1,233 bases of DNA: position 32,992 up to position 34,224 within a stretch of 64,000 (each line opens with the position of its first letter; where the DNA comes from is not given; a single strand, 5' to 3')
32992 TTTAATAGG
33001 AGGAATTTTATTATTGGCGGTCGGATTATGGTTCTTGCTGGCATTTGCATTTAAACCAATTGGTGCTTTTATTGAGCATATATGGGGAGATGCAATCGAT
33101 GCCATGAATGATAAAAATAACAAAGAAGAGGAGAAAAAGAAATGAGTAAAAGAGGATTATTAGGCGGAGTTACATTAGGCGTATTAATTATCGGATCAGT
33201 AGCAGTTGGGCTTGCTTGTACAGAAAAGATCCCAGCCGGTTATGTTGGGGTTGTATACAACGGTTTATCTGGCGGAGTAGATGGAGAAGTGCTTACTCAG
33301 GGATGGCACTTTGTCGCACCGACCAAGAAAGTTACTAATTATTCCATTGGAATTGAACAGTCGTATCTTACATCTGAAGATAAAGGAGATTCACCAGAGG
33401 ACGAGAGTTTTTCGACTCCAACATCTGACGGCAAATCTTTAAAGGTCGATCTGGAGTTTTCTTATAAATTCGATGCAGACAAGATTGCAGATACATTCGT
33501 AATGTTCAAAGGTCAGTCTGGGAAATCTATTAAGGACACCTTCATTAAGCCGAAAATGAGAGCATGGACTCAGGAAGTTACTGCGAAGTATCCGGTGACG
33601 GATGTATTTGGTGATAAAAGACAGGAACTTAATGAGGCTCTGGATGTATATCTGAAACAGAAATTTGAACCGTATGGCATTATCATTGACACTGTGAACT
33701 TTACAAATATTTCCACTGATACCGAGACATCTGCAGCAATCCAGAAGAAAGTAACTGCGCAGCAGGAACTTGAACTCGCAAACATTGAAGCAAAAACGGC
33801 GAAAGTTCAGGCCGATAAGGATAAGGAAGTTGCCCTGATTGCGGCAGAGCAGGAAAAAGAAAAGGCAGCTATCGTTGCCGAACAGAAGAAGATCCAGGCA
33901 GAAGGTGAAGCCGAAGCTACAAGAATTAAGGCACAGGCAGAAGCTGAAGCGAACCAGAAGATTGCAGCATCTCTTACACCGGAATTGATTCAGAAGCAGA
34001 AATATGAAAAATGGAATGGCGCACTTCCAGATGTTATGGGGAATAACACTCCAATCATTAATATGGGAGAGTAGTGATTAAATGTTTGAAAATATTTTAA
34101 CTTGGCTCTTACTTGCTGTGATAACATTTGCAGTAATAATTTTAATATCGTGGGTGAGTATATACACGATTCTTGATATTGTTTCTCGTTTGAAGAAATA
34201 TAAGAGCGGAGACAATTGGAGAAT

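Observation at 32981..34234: SPFH/band-7 membrane protein bracketed by two tiny membrane proteins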

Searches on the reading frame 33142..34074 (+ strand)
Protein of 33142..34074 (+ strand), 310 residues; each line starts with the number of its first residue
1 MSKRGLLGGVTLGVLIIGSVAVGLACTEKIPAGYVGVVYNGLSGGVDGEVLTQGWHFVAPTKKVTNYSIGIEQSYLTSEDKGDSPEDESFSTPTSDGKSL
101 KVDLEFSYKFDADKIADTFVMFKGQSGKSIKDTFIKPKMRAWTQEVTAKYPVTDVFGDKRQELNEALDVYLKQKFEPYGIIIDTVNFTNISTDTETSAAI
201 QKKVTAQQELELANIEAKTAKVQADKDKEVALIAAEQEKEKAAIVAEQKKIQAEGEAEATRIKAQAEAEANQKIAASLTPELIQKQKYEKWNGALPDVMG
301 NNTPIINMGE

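Call 3: search_protein_families(library=pfam, proteins=[window:33142-34074:+], max_evalue=0.1)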
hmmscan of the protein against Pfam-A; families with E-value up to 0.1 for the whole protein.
window:33142-34074:+ (310 aa): 2 families
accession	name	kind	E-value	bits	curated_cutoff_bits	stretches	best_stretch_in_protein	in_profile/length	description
PF01145.31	Band_7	-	4.8e-24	85.8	23.6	1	29-221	2-171/176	SPFH domain / Band 7 family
PF13421.11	Band_7_1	-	0.007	16.4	24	1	147-205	151-208/211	SPFH domain-Band 7 family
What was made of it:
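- Checked: 33142-34074 (+), 310 aa. It hits Pfam Band_7 PF01145 at E=4.8e-24, 85.8 bits against a cut-off of 23.6 (call 3).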

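Call 4: search_protein_families(library=phrogs, proteins=[window:33142-34074:+], max_evalue=0.1)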
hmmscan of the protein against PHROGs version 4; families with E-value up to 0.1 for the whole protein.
window:33142-34074:+ (310 aa): 4 families
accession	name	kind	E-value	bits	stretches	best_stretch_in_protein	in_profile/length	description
phrog_200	-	other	1.1e-65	223.2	1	5-308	79-359/379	lipoprotein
phrog_38808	-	unknown function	2.5e-07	31.9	1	252-307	7-66/68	-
phrog_11908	-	unknown function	0.00063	19.6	0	202-309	285-395/430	-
phrog_15997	-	unknown function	0.089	13.9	0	172-226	34-88/158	-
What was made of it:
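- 33142..34074 (+): 310-aa prohibitin-like SPFH/Band_7 protein with an N-terminal signal-anchor TM helix, an SPFH domain, a long coiled-coil helix and a C-terminal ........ tail. It hits Pfam Band_7 at E=4.8e-24 (call 3) and phrog_200 at E=1.1e-65 (call 4).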

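Call 6: search_protein_families(library=ncbifam, proteins=[window:33142-34074:+], max_evalue=0.1)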
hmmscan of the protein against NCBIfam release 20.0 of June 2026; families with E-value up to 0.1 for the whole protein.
window:33142-34074:+ (310 aa): 2 families
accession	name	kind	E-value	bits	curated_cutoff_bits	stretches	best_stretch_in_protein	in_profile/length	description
TIGR01932.1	hflC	equivalog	0.018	13.9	134.4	1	158-266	172-277/318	protease modulator HflC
NF009120.0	PRK12472.1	subfamily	0.037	12.8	369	1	187-281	202-298/508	hypothetical protein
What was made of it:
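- On HflK/HflC (FtsH modulator): TIGR01932 hflC scores 13.9 bits against a cut-off of 134.4 (call 6)
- Closest known: Prohibitin PHB1/PHB2 and bacterial HflK/HflC cages. Different: It fails the HflC equivalog model (call 6).
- The NCBIfam HflC equivalog scores 13.9 bits against a cut-off of 134.4 (call 6).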

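Call 7: search_protein_families(library=padloc, proteins=[window:33142-34074:+], max_evalue=0.1)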
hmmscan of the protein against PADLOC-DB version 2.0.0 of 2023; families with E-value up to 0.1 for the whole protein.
window:33142-34074:+ (310 aa): 0 families

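Call 8: search_dna_similar(query=window:33142-34074:+, collection=phages, mode=protein, max_rows=30)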
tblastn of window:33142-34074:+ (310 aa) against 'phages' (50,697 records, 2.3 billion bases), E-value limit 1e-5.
Records with a match: 705; places in all: 705; records where one place covers at least 80% of the query: 678.
Best place of each record, by identity: <60% 705.
By first word of the organism name: Staphylococcus 275; Bacillus 54; Enterococcus 53; Klebsiella 44; Escherichia 38; Burkholderia 31; Erwinia 29; Salmonella 19; Pseudomonas 19; Streptococcus 17; and 44 more.
By host as written in the record: Staphylococcus aureus 84; - 80; Staphylococcus sp. 33; Klebsiella pneumoniae 19; Burkholderia sp. 15; Escherichia coli 15; Staphylococcus carnosus TM300 14; Enterococcus faecalis 14; and 231 more.
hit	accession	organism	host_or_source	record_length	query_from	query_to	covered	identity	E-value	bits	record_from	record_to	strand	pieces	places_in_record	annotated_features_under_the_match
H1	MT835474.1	Bacteriophage sp.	human fecal samples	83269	26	289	85%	42.8%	7e-51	186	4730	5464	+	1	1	record has no annotation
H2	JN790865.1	Bacillus phage B4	Bacillus cereus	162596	30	308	90%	34.0%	3e-34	137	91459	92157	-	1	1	band 7 protein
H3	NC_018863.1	Bacillus phage B4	Bacillus cereus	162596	30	308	90%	34.0%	3e-34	137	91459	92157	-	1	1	lipoprotein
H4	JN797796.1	Bacillus phage B5S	Bacillus cereus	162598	30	308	90%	34.0%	3e-34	137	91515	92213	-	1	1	putative band 7 protein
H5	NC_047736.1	Bacillus phage B5S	Bacillus cereus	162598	30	308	90%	34.0%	3e-34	137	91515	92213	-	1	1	putative band 7 protein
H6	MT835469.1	Bacteriophage sp.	human fecal samples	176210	30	310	91%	33.6%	2e-31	129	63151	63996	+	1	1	record has no annotation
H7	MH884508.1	Bacillus phage vB_BcoS-136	Bacillus cohnii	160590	24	289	86%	35.3%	1e-28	121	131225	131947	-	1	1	HflK protein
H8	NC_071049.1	Bacillus phage vB_BcoS-136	Bacillus cohnii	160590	24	289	86%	35.3%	1e-28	121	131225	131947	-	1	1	lipoprotein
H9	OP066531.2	Bacillus phage B13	Bacillus cereus VKM B-13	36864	30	308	90%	33.3%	4e-36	143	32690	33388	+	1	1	SPFH domain-containing membrane protein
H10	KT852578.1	Bacillus phage BMBtp1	Bacillus thuringiensis YBT-1765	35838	30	308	90%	33.3%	4e-36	143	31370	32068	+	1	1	hypothetical protein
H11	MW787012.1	Bacillus phage SWEP1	Bacillus cereus LB2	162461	30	308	90%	33.0%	6e-33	134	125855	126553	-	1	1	hypothetical protein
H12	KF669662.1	Bacillus phage Spock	Bacillus thuringiensis subsp. Kurstaki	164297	30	308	90%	33.0%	7e-33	134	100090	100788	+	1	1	HflC/HflK family inner membrane protein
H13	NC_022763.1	Bacillus phage Spock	Bacillus thuringiensis subsp. Kurstaki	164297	30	308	90%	33.0%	7e-33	134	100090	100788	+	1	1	lipoprotein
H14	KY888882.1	Bacillus phage Flapjack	Bacillus thuringiensis subsp. kurstaki ...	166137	30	308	90%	33.0%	7e-33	134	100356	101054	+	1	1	hypothetical protein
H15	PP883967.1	Bacillus phage Jabberwock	Bacillus thuringiensis kurstaki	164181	30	308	90%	33.0%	1e-32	133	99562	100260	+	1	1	prohibitin family protein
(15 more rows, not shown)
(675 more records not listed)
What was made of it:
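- Closest known: Phage SPFH family phrog_200. Different: Identity to any deposited phage is at most 43% (call 8).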

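Call 10: find_homologous_proteins(query=window:33142-34074:+, max_evalue=1e-10)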
Query window:33142-34074:+ (310 aa): 4988 proteins with E <= 1e-10 among 8000 candidates; the best 120 are listed.
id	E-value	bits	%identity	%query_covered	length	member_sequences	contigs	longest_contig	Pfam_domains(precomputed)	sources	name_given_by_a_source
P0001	1.7e-189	646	96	100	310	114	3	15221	PF01145.32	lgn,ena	-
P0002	9.4e-172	588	88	99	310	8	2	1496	PF01145.32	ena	-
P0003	4.8e-171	586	86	100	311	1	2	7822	PF01145.32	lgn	-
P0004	6.2e-171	585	87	100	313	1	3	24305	PF01145.32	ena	-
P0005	7.1e-171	585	89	94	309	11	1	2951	PF01145.32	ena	-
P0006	1.0e-170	585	86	100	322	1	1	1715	PF01145.32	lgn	-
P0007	1.5e-170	584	86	100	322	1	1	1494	PF01145.32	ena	-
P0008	9.4e-170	581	86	100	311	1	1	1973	PF01145.32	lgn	-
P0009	9.5e-170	581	86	100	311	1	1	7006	PF01145.32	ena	-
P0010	1.3e-169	581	86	100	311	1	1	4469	PF01145.32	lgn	-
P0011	1.8e-169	581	86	100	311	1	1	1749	PF01145.32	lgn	-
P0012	2.0e-169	580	86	100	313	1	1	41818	PF01145.32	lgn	-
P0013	2.3e-169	580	86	100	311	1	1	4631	PF01145.32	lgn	-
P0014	3.6e-169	580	86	100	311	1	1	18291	PF01145.32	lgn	-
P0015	3.7e-169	579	86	100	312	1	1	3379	PF01145.32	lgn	-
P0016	4.2e-169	579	87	99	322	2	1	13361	PF01145.32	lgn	-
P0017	5.4e-169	579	86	100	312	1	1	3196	PF01145.32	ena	-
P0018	8.2e-169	578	86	100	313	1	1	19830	PF01145.32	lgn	-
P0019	1.1e-168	578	86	100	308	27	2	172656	PF01145.32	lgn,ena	-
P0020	1.4e-168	578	86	100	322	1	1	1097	PF01145.32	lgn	-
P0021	3.4e-168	576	88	92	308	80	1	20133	PF01145.32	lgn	-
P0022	4.1e-168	576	89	92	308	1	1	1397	PF01145.32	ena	-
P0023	4.2e-168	576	85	100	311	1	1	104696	PF01145.32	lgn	-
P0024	4.3e-168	576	85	100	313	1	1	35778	PF01145.32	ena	-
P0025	4.5e-168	576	86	100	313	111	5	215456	PF01145.32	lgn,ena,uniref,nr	uniref:High frequency of lysogenization C protein n=1 Tax=virus sp. ctmTa7 TaxID=2828255 RepID=A0A8S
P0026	6.0e-168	575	85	100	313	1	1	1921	PF01145.32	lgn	-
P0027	3.6e-167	573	86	100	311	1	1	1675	PF01145.32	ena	-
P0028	5.2e-167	572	85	100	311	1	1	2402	PF01145.32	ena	-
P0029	1.3e-166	571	85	99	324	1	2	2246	PF01145.32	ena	-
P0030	1.4e-166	571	88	92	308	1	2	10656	PF01145.32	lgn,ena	-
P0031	3.3e-166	570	88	92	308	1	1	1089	PF01145.32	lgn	-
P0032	4.7e-166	569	85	100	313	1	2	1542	PF01145.32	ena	-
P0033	7.3e-166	569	87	94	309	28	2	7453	PF01145.32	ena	-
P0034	9.3e-162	555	88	92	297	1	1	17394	PF01145.32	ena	-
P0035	4.8e-160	550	81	99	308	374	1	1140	PF01145.32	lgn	-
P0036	8.6e-160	549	84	93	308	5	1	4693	PF01145.32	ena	-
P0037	1.2e-159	548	82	99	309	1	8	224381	PF01145.32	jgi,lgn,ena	jgi:regulator of protease activity HflC (stomatin/prohibitin superfamily)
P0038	1.3e-159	548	84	93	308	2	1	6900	PF01145.32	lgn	-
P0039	2.1e-159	547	82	99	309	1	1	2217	PF01145.32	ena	-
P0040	5.1e-159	546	82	99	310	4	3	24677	PF01145.32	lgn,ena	-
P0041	7.6e-159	546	81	99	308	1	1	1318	PF01145.32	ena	-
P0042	3.2e-158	544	82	99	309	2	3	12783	PF01145.32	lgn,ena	-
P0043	1.9e-157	541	83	93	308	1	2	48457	PF01145.32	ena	-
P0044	4.9e-157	540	81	99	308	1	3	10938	PF01145.32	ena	-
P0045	1.3e-156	538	88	91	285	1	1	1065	PF01145.32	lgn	-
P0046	2.1e-156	538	81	100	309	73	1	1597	PF01145.32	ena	-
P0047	1.3e-155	535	79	98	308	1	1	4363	PF01145.32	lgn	-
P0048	1.4e-155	535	81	99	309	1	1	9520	PF01145.32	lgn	-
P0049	3.7e-155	534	79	99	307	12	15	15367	PF01145.32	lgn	-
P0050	5.4e-155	533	81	92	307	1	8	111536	PF01145.32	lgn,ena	-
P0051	6.0e-155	533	88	91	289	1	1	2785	PF01145.32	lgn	-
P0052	1.3e-154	532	80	99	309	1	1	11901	PF01145.32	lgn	-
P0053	1.4e-154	532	80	99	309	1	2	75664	PF01145.32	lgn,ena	-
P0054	1.5e-154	532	78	99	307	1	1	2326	PF01145.32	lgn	-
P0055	1.5e-154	532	78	99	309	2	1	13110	PF01145.32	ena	-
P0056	1.9e-154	531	81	99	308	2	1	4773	PF01145.32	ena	-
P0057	1.2e-153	529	81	92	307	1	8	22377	PF01145.32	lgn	-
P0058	2.7e-153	527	78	99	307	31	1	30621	PF01145.32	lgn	-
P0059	1.8e-152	525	80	98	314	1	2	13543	PF01145.32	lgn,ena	-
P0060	1.8e-152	525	80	98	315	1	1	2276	PF01145.32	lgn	-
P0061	2.0e-152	525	79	98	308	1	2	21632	PF01145.32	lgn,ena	-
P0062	2.2e-152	524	79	99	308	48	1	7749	PF01145.32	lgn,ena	-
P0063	2.4e-152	524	80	98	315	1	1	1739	PF01145.32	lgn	-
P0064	3.2e-152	524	80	98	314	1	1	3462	PF01145.32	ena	-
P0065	3.4e-152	524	80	98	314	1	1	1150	PF01145.32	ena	-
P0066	4.7e-152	523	80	98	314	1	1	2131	PF01145.32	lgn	-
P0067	9.9e-152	522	80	98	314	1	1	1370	PF01145.32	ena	-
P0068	1.6e-151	522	77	99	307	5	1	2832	PF01145.32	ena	-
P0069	3.0e-151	521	79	99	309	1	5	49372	PF01145.32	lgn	-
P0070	4.4e-151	520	79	99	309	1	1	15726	PF01145.32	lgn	-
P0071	4.4e-151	520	77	99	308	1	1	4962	PF01145.32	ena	-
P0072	8.2e-151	519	79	99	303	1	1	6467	PF01145.32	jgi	-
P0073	1.0e-150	519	78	99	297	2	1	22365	PF01145.32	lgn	-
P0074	1.3e-150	519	78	99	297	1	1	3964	PF01145.32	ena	-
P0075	1.9e-150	518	78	99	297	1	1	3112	PF01145.32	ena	-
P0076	2.4e-150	518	78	99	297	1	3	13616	PF01145.32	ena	-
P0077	3.7e-150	517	80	99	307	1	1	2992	PF01145.32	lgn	-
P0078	1.5e-149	515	79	98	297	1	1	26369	PF01145.32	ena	-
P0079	2.1e-149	515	80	92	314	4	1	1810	PF01145.32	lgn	-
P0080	3.3e-149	514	76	99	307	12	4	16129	PF01145.32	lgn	-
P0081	3.6e-149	514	77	99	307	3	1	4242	PF01145.32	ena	-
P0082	7.1e-149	513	79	98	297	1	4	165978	PF01145.32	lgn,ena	-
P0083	1.1e-148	512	77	99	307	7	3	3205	PF01145.32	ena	-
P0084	1.5e-148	512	79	98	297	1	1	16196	PF01145.32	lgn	-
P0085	1.5e-148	512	76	99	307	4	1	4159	PF01145.32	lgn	-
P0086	1.6e-148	512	79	98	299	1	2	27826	PF01145.32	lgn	-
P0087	1.7e-148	512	79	98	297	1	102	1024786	PF01145.32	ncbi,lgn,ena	-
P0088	1.8e-148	512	79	98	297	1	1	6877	PF01145.32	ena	-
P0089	2.0e-148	511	77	100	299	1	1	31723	PF01145.32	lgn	-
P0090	2.2e-148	511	79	98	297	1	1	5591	PF01145.32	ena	-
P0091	2.5e-148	511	79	98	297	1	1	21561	PF01145.32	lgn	-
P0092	2.9e-148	511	77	100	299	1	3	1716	PF01145.32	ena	-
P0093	3.1e-148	511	79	98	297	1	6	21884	PF01145.32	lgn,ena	-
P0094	3.9e-148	511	78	100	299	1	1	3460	PF01145.32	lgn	-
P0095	4.2e-148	510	78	99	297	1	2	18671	PF01145.32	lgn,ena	-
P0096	4.2e-148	510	79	98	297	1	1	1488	PF01145.32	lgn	-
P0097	5.6e-148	510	77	100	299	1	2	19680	PF01145.32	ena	-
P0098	6.1e-148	510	78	98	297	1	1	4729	PF01145.32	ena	-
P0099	6.1e-148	510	78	98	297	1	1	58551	PF01145.32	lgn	-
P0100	8.1e-148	509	77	100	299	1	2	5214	PF01145.32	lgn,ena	-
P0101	8.3e-148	509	78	98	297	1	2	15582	PF01145.32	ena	-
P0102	8.5e-148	509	78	98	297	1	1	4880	PF01145.32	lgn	-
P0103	1.0e-147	509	78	98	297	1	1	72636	PF01145.32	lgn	-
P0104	1.1e-147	509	78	98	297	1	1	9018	PF01145.32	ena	-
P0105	1.6e-147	508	77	100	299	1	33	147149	PF01145.32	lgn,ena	-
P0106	1.9e-147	508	78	98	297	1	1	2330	PF01145.32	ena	-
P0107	2.1e-147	508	76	100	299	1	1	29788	PF01145.32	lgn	-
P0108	2.1e-147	508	77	100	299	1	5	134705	PF01145.32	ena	-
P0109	2.2e-147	508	78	98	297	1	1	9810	PF01145.32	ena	-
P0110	2.4e-147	508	74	99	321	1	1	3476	PF01145.32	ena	-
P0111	3.0e-147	508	77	99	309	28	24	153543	PF01145.32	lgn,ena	-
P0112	3.6e-147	507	81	93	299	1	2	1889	PF01145.32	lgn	-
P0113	4.1e-147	507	76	99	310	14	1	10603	PF01145.32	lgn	-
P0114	4.3e-147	507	75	100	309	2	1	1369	PF01145.32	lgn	-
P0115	4.4e-147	507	76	99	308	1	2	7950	PF01145.32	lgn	-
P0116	5.9e-147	507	74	99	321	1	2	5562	PF01145.32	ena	-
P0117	6.4e-147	507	76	100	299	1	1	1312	PF01145.32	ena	-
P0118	6.5e-147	506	78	98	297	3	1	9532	PF01145.32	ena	-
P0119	7.2e-147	506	76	100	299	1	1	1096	PF01145.32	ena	-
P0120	1.3e-146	506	76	99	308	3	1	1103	PF01145.32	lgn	-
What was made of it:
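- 33142..34074 (+): The database holds 4988 homologues at E<=1e-10 (call 10), and 705 phage records carry a homologue (call 8).
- Sources label homologues 'HflC' or 'high frequency of lysogenization' (calls 8, 10).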

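Call 11: find_encoding_contigs(protein=window:33142-34074:+, flank=5000, max_places=6)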
Protein window:33142-34074:+ (310 aa): 1 contig read that carries it; 1 place shown.
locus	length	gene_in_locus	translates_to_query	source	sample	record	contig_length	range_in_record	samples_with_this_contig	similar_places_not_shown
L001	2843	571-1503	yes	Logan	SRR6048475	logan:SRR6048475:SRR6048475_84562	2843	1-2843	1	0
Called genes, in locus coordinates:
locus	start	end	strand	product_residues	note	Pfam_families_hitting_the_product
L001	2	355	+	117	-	?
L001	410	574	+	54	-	-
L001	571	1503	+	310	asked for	PF01145:Band_7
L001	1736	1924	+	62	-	-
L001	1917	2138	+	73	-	-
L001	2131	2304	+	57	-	-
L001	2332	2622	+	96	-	-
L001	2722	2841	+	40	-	?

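Call 12: find_related_loci(query=window:33142-34074:+, collection=viral_contigs, flank=3000)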
Query window:33142-34074:+ (310 aa) in viral_contigs; peptide patterns used: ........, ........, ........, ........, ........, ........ (x = any residue, [..] = any of these).
134 stretches matched a pattern; 124 encode a relative of the query (tblastn E <= 1e-3); the best 80 are kept; 80 distinct loci.
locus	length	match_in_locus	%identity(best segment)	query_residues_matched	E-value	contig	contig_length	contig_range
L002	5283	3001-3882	95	16-310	0e+0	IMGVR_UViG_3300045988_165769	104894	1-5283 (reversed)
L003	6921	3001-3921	87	1-308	4e-179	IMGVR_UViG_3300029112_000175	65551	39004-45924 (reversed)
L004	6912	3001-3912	88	5-308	1e-171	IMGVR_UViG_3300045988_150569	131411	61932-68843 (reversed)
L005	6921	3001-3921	87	1-308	3e-171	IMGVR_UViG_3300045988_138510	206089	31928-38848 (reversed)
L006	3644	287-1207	81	3-310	3e-177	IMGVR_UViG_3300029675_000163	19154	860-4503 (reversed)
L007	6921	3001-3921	81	3-310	6e-170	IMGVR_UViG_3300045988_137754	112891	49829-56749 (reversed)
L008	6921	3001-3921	87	1-308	2e-169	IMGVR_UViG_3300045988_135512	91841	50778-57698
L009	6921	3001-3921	81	3-310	5e-169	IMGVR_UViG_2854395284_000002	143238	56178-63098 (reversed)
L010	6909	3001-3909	82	7-310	3e-168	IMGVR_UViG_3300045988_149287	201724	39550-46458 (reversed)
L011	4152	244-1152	82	7-310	8e-171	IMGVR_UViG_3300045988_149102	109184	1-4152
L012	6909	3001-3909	81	7-310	2e-167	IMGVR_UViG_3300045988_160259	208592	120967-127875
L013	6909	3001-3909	82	7-310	2e-167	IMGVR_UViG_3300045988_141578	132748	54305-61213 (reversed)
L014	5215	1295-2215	80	3-310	2e-165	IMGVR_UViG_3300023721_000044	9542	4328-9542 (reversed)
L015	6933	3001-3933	86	1-310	3e-178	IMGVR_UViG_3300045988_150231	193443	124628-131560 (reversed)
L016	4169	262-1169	85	7-310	4e-158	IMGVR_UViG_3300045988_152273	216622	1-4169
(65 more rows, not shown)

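Call 13: find_related_loci(query=window:33142-34074:+, collection=genome_contigs, flank=5000)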
Query window:33142-34074:+ (310 aa) in genome_contigs; peptide patterns used: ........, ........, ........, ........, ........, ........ (x = any residue, [..] = any of these).
97 stretches matched a pattern; 8 encode a relative of the query (tblastn E <= 1e-3); 8 distinct loci.
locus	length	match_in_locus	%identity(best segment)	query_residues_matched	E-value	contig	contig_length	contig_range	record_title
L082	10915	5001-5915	78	3-308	1e-163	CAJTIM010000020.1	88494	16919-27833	Clostridia bacterium isolate B90_2 genome assembly, contig: MGBC000266.20, whole genome shotgun sequence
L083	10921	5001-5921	73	3-310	2e-153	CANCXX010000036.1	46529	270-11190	MAG TPA_asm: uncultured bacterium isolate ERR6760096_bin.74_metawrap_v1.3_MAG genome assembly, contig: ERZ12802846.902,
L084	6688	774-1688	72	1-306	4e-147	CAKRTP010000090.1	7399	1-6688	MAG: uncultured Blautia sp. isolate REFINED_METABAT215_TOP10_CONTIGS_1500_ASSEMBLY_K77_MERGED__Hadza_PheChl_Fiber-Hadza-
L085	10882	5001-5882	73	14-309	3e-137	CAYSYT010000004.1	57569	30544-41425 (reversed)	MAG TPA_asm: uncultured Christensenella sp. isolate SRP350583_co2_471 genome assembly, contig: NODE_618_length_57569_cov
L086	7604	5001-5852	71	24-308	8e-137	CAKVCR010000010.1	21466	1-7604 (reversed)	MAG: uncultured Odoribacter sp. isolate REFINED_METABAT215_TOP10_CONTIGS_1500_ASSEMBLY_K77_MERGED__Hadza_MoBio_hadza-A-D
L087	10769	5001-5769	89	1-310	6e-99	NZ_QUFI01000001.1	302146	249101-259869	Clostridium sp. AF27-2AA AF27-2AA.Scaf1, whole genome shotgun sequence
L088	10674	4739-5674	43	15-308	5e-70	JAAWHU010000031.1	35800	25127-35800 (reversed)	MAG: Hungatella sp. isolate ABMPRH_201_1 SL341416_scaffold_2819, whole genome shotgun sequence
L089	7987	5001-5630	24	30-289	6e-14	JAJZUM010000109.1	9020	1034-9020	MAG: Proteobacteria bacterium isolate SKS4.bin34 NODE_12100_length_9020_cov_1.575959, whole genome shotgun sequence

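Call 18: search_solved_structures(query=window:33142-34074:+, max_evalue=0.01, show_alignments=1)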
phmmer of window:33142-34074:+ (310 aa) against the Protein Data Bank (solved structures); distinct sequences matched with E-value up to 0.01: 7.
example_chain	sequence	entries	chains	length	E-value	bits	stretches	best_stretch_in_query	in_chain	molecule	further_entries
8rrh_A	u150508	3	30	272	4.7e-06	29.5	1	84-266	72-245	Prohibitin 1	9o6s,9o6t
9unl_E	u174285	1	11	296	7.2e-06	28.9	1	84-266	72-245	Prohibitin 1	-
9o9z_A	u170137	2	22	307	7.7e-06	28.8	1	84-266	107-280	Prohibitin 1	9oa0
8rrh_B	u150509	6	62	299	0.00021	24.1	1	15-247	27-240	Prohibitin-2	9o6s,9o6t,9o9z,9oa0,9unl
9urz_B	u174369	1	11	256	0.00047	22.9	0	145-267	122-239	Prohibitin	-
9urz_D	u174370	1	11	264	0.00056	22.7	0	173-255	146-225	Prohibitin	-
8z5g_A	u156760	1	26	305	0.0053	19.5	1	158-271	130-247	Protein QmcA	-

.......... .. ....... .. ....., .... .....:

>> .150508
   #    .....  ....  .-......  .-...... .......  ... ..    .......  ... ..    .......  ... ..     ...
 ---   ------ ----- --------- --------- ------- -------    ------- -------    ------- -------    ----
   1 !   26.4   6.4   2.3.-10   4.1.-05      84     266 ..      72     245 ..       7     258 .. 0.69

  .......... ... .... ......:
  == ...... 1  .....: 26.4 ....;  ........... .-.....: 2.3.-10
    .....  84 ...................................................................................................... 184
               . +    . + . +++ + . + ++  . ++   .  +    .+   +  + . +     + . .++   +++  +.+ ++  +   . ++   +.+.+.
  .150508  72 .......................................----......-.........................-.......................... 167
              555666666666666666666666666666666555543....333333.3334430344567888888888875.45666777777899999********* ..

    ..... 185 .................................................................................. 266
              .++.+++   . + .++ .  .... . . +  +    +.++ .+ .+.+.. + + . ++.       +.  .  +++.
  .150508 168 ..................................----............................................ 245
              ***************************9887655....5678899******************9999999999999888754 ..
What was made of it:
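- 33142..34074 (+): The best PDB sequence matches are prohibitin 1 and 2 (E=5e-6 to 2e-4, call 18).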

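Call 24: get_annotated_region(hit=H2, flank=2500)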
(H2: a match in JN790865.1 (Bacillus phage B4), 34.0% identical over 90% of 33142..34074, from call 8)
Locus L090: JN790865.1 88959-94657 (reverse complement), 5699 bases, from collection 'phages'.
description: Bacillus phage B4, complete genome.
organism: Bacillus phage B4 (NCBI taxid 1141133)
taxonomy: Viruses; Duplodnaviria; Heunggongvirae; Uroviricota; Caudoviricetes; Herelleviridae; Bastillevirinae; Bequatrovirus; Bequatrovirus B4
host: Bacillus cereus; source: -; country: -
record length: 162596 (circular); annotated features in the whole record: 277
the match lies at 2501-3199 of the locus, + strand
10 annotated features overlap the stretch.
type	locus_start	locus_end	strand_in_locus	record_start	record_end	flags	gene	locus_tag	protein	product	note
CDS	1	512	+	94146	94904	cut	-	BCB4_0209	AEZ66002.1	hypothetical protein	-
CDS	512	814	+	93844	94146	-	-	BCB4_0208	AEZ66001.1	putative DNA-binding protein 3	-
CDS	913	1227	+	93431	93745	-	-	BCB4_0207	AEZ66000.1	hypothetical protein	-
CDS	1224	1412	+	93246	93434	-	-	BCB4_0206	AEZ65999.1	hypothetical protein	-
CDS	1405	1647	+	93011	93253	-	-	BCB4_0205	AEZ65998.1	hypothetical protein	-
CDS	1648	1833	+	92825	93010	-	-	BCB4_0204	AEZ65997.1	hypothetical protein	-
CDS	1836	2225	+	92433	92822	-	-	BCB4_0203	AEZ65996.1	hypothetical protein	-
CDS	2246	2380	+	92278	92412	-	-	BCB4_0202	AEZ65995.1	hypothetical protein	-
CDS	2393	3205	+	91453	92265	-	-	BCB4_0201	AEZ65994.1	band 7 protein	-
CDS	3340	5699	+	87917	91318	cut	-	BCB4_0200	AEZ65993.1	putative DNA polymerase 2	-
